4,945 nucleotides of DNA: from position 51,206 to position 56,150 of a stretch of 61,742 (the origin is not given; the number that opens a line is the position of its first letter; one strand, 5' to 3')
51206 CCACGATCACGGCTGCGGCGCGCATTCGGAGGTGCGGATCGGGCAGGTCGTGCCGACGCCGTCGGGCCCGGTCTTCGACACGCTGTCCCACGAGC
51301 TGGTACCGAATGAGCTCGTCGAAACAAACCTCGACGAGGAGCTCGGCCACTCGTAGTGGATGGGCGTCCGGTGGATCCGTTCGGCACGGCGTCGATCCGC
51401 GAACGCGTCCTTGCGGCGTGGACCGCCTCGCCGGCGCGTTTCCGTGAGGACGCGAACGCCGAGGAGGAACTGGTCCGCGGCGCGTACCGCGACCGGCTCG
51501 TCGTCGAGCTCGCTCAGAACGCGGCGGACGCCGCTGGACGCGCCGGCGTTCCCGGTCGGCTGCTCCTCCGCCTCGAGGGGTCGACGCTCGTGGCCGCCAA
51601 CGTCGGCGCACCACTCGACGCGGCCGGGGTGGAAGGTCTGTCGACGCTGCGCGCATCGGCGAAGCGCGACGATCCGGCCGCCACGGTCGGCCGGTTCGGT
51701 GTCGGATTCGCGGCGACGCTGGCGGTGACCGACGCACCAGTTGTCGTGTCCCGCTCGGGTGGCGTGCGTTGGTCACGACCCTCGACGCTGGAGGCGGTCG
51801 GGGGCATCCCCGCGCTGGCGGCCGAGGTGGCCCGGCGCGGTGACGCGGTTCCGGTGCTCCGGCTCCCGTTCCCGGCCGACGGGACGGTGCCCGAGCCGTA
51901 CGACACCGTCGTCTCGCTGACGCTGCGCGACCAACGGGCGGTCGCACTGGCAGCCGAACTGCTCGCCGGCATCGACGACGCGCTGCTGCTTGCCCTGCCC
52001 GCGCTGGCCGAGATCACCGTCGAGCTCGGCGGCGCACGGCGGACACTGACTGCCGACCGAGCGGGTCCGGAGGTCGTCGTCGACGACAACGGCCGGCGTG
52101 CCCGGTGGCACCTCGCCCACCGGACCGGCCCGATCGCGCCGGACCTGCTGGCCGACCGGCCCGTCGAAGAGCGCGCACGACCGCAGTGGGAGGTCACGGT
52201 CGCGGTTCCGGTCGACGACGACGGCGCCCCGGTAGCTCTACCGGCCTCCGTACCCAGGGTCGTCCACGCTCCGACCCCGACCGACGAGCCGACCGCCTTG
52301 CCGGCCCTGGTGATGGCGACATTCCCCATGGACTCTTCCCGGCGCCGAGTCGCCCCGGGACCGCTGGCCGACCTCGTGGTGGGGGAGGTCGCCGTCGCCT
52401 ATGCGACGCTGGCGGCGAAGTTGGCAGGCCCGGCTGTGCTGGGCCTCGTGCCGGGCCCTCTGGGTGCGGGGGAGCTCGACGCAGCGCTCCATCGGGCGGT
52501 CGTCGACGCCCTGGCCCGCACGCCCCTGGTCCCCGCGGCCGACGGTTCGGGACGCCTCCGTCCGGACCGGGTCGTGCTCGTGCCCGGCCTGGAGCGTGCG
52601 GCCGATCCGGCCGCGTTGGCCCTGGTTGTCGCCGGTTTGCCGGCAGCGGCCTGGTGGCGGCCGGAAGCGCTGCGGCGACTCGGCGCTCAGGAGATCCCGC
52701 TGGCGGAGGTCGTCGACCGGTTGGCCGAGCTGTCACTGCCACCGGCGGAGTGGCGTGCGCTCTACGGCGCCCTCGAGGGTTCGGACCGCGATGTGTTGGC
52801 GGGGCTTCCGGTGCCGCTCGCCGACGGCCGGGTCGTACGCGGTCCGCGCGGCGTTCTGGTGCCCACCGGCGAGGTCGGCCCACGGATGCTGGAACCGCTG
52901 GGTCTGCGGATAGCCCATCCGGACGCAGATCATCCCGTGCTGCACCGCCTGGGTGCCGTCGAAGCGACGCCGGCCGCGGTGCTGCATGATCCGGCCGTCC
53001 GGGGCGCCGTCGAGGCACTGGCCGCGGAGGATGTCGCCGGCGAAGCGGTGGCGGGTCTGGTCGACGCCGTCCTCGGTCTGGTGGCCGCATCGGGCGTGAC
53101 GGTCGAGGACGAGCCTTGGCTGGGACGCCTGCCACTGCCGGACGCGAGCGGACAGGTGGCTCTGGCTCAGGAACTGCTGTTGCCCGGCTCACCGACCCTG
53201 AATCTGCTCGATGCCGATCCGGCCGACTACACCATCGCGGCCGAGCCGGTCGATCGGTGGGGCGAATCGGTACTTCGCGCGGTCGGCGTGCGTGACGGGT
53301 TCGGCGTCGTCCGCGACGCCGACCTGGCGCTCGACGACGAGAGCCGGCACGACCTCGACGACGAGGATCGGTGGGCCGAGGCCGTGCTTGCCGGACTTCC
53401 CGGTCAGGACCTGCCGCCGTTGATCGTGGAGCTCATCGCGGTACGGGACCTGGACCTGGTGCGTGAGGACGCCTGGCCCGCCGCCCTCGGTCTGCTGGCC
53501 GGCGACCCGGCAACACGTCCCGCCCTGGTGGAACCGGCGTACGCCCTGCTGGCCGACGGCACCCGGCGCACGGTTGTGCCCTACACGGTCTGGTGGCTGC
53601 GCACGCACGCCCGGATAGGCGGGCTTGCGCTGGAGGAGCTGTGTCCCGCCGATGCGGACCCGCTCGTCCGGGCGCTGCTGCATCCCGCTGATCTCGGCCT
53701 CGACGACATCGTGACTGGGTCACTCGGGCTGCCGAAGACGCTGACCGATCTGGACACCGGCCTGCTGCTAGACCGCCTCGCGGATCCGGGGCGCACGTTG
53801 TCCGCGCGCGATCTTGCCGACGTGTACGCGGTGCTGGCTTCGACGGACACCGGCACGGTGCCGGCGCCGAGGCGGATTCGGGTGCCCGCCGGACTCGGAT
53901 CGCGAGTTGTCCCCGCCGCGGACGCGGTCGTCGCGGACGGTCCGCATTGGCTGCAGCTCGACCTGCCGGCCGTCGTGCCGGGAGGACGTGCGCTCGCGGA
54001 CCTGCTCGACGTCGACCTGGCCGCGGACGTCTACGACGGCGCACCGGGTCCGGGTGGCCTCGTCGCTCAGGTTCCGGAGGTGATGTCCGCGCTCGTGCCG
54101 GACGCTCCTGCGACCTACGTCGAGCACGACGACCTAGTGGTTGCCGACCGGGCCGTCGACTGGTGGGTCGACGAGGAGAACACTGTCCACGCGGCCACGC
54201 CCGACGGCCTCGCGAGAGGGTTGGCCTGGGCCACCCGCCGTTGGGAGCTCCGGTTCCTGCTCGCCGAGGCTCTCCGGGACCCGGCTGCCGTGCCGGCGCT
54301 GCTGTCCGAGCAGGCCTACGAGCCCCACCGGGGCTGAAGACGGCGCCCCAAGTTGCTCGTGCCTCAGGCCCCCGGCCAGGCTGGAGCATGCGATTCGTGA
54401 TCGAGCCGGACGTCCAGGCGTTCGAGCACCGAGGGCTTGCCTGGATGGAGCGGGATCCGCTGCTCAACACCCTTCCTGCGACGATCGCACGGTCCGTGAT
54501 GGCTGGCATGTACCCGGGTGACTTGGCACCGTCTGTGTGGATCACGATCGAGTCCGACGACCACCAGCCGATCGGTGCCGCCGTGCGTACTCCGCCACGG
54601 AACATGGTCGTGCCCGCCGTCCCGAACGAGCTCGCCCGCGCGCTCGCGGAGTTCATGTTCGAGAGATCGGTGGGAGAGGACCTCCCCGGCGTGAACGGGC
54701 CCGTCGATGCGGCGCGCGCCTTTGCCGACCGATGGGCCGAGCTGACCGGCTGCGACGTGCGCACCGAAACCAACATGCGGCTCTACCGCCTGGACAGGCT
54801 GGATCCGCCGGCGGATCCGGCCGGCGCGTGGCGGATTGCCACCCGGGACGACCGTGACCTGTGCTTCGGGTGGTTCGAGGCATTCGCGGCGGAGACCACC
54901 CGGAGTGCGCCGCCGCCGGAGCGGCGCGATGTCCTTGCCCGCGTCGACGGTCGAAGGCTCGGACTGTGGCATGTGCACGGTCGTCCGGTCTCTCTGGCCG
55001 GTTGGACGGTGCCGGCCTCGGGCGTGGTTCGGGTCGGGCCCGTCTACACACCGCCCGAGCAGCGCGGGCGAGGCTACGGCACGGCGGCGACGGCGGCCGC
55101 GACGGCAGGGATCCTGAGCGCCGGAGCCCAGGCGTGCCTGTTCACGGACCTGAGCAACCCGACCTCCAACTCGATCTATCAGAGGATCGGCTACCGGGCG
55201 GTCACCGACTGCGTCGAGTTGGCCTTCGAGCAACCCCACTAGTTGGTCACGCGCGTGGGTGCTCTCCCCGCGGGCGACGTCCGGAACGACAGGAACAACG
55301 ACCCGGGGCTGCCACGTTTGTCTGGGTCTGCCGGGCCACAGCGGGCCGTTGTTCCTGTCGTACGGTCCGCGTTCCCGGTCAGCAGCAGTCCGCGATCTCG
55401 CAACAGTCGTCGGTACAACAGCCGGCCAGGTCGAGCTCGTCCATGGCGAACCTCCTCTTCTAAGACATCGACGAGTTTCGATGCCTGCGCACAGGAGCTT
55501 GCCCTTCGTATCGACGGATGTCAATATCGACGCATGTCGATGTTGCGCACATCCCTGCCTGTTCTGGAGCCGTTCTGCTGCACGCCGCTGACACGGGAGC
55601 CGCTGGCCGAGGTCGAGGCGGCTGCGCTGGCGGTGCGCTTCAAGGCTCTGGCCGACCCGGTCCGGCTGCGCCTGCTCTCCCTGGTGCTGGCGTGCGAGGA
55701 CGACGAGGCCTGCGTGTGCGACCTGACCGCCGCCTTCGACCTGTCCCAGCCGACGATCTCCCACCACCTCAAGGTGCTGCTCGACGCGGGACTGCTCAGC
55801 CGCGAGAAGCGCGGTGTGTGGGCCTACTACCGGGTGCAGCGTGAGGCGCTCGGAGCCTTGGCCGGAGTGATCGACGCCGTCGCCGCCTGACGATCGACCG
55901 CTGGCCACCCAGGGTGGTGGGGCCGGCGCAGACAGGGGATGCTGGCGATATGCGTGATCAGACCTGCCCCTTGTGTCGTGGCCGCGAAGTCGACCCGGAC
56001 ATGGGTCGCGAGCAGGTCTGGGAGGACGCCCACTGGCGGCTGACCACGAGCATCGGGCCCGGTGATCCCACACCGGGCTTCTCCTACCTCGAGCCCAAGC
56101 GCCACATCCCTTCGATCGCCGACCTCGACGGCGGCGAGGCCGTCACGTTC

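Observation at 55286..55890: Unannotated 21-codon, 6-cysteine micro-ORF divergent from a thiophilic ArsR/SmtB repressor, with a triple palindromic operator array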

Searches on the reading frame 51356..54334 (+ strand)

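Call 58: search_protein_families(library=pfam, proteins=[window:51356-54334:+], max_evalue=0.001)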
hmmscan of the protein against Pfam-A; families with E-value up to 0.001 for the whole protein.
window:51356-54334:+ (993 aa): 1 family
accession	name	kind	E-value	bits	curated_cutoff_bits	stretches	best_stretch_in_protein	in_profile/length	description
PF25794.1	SACS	-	1.1e-05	25.9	32.8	1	73-133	63-121/247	Sacsin domain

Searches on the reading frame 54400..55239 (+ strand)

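Call 7: search_protein_families(library=ncbifam, proteins=[window:54400-55239:+], max_evalue=1)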
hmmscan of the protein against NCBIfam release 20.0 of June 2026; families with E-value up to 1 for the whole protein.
window:54400-55239:+ (280 aa): 0 families

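Call 8: search_protein_families(library=pfam, proteins=[window:54400-55239:+], max_evalue=1)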
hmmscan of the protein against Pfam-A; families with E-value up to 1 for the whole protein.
window:54400-55239:+ (280 aa): 7 families
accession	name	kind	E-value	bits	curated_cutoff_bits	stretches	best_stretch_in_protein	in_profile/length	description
PF08445.16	FR47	-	2.4e-11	43.9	22.1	1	192-271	5-83/86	FR47-like protein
PF00583.31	Acetyltransf_1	-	1.3e-05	25.9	20.7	1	171-265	17-116/116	Acetyltransferase (GNAT) family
PF13527.13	Acetyltransf_9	-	0.00086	19.7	25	1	155-266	20-125/127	Acetyltransferase (GNAT) domain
PF13508.13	Acetyltransf_7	-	0.0012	19.6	27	1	209-266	29-83/84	Acetyltransferase (GNAT) domain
PF13302.13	Acetyltransf_3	-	0.037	15.2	25.4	1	210-266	81-138/138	Acetyltransferase (GNAT) domain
PF12746.13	GNAT_acetyltran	-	0.19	11.8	26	1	215-268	186-237/243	GNAT acetyltransferase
PF13673.13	Acetyltransf_10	-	0.22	11.9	23.6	1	212-270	54-112/128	Acetyltransferase (GNAT) domain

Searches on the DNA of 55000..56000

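Call 40: search_rna_families(source=window, start=55000, end=56000, threshold=evalue, max_evalue=1)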
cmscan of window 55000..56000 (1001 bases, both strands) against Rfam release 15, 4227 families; matches with E-value up to 1: 0.
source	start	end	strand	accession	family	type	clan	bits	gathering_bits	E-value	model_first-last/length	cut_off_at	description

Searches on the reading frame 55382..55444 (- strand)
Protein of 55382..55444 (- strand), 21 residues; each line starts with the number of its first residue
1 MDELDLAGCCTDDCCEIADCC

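Call 7: search_protein_families(library=ncbifam, proteins=[window:55382-55444:-], max_evalue=1)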
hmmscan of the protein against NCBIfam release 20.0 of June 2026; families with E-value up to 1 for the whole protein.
seq(21 aa): 0 families

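Call 8: search_protein_families(library=pfam, proteins=[window:55382-55444:-], max_evalue=1)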
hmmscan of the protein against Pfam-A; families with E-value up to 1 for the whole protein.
seq(21 aa): 0 families

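Call 39: list_cluster_members(proteins=[window:55382-55444:-, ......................, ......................, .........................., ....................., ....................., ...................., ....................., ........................, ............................])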
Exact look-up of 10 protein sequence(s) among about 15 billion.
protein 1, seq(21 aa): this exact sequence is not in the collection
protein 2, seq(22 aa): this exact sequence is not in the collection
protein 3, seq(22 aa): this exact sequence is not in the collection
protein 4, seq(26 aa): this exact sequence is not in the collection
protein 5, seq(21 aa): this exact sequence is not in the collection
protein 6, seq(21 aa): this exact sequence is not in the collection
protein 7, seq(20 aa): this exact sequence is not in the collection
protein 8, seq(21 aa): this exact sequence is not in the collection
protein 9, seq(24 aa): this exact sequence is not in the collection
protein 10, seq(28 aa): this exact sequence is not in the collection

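Call 76: search_dna_similar(query=window:55382-55444:-, collection=plasmids, mode=protein, max_rows=30, max_evalue=10)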
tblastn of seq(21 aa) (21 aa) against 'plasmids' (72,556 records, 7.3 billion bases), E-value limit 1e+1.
No match.
